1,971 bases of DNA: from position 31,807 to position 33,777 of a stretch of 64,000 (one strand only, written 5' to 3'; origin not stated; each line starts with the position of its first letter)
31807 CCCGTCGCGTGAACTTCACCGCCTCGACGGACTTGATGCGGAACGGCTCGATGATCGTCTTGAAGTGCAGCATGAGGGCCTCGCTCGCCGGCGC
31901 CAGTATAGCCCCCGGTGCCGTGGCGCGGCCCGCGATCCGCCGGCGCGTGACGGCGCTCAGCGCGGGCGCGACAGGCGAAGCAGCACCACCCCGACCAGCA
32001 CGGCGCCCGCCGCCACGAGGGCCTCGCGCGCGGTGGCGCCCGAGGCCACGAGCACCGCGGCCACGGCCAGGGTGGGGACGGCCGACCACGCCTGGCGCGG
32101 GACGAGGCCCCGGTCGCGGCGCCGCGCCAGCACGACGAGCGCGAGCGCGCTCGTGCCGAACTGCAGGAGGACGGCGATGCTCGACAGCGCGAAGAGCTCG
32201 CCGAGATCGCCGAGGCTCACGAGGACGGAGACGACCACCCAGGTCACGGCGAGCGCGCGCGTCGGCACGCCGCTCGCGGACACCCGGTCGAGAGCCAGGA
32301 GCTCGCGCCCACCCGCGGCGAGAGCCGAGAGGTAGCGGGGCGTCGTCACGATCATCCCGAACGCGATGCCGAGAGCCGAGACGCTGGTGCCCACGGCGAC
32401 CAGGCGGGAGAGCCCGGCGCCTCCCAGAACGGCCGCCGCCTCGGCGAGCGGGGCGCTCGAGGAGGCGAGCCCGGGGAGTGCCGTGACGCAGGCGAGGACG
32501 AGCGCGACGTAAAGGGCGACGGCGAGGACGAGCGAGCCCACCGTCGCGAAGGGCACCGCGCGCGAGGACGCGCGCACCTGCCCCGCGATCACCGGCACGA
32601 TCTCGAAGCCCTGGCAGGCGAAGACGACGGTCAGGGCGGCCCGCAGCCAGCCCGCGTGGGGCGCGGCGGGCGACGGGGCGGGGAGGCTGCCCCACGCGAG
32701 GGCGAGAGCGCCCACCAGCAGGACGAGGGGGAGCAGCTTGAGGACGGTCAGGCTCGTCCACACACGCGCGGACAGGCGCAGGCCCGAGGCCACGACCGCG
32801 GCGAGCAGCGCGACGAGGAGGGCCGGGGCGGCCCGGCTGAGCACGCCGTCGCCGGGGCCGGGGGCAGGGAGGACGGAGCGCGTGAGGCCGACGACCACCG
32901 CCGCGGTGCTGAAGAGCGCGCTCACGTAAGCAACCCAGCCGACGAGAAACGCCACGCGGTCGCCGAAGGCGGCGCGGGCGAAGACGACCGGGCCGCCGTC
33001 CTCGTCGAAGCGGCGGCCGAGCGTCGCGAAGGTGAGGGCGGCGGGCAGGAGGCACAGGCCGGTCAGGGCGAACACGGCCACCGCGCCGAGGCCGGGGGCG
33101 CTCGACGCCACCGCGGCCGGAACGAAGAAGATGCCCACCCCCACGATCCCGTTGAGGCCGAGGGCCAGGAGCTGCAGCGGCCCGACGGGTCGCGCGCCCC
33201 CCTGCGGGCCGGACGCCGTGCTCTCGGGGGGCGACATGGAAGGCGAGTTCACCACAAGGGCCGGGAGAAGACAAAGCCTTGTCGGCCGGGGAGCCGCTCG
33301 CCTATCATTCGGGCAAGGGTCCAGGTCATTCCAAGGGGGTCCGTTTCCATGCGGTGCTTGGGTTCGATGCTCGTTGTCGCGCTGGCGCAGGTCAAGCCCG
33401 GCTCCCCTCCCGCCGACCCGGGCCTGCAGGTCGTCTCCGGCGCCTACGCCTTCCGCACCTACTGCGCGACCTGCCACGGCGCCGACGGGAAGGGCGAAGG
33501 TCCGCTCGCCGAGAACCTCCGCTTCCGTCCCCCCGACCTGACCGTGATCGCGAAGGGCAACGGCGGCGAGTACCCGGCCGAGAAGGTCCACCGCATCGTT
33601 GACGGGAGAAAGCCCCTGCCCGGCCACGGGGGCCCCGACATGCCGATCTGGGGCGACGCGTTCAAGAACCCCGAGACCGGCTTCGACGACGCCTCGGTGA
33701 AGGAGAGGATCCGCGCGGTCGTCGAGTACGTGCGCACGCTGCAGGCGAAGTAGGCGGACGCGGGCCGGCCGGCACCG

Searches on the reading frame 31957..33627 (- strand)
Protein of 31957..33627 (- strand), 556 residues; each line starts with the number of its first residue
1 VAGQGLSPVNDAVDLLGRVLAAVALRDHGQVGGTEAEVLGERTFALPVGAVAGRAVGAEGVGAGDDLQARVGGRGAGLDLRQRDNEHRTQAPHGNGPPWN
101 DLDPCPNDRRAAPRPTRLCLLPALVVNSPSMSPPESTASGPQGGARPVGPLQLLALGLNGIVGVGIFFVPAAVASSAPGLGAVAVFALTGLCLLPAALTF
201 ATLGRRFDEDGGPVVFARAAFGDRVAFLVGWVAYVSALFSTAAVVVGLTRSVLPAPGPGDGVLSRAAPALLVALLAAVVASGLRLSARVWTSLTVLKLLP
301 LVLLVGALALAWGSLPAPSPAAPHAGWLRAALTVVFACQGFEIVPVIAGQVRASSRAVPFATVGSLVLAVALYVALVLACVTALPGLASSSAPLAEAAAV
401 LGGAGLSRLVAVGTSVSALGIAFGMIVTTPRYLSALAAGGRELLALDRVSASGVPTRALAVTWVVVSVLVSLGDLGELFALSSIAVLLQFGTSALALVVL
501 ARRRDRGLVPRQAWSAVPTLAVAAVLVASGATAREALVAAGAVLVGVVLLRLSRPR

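Call 86: search_protein_families(library=pfam, max_evalue=0.0001, proteins=[window:31957-33627:-])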
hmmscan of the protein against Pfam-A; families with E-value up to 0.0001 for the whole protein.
window:31957-33627:- (556 aa): 2 families
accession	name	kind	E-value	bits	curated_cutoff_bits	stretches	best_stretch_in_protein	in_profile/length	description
PF13520.12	AA_permease_2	-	1.1e-33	117.3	27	1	149-528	2-398/427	Amino acid permease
PF00324.27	AA_permease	-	1e-23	84.2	24.6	1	156-498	5-379/470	Amino acid permease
